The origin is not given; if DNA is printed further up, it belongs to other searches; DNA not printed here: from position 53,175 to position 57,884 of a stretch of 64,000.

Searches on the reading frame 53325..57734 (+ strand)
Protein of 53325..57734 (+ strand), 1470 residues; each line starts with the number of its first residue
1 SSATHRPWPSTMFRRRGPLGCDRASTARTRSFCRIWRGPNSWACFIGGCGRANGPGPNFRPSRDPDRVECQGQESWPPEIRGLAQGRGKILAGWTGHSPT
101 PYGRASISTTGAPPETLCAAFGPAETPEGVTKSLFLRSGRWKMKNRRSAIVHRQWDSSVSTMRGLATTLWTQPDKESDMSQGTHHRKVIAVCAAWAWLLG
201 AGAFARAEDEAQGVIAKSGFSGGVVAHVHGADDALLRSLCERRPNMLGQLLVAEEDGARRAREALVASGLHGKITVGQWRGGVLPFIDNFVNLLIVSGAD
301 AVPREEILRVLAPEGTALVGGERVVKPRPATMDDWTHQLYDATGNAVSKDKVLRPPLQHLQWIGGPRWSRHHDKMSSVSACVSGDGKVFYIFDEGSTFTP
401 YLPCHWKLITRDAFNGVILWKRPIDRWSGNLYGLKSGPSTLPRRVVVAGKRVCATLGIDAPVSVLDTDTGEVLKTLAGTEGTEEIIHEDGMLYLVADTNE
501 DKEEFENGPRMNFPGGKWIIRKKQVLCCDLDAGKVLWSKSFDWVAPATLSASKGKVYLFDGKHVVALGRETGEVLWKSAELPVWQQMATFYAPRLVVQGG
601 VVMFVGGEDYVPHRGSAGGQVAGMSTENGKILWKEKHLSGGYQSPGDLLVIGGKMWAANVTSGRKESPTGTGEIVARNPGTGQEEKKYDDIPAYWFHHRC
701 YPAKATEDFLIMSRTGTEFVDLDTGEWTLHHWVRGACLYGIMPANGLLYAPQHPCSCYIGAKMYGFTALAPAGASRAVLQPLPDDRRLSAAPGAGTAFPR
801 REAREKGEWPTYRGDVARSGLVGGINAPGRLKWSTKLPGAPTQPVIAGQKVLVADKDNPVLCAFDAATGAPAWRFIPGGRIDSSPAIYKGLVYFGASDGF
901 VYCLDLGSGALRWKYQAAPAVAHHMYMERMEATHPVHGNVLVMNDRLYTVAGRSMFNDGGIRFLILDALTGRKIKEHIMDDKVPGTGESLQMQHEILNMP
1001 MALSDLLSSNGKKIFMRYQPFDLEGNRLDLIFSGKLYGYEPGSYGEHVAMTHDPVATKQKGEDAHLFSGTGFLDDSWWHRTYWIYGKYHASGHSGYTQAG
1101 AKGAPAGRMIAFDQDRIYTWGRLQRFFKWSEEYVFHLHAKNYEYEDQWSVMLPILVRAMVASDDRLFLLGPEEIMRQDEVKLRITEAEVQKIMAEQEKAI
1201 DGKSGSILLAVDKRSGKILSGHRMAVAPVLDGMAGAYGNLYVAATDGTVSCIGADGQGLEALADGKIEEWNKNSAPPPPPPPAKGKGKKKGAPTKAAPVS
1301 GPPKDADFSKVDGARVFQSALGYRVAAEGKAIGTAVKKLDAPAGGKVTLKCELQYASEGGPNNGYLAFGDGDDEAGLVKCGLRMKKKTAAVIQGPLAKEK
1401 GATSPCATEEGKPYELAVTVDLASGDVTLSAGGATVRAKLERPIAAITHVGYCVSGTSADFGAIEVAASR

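Call 14: search_protein_families(library=pfam, proteins=[window:53325-57734:+], max_evalue=0.0001)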
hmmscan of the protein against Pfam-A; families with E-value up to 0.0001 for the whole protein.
window:53325-57734:+ (1470 aa): 3 families
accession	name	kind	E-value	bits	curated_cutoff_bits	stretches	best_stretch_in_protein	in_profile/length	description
PF13360.13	PQQ_2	-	1.1e-31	110.7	27.6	2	820-977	3-144/233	Outer membrane protein assembly factor BamB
PF13570.13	Beta-prop_ACSF4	-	3.9e-15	56.5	133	1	848-919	61-133/329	Beta-alanine-activating enzyme, beta-propeller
PF01011.28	PQQ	-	6.3e-06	25.6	26.7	0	882-976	50-139/595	Glucose/ethanol/alcohol dehydrogenase, beta-propeller domain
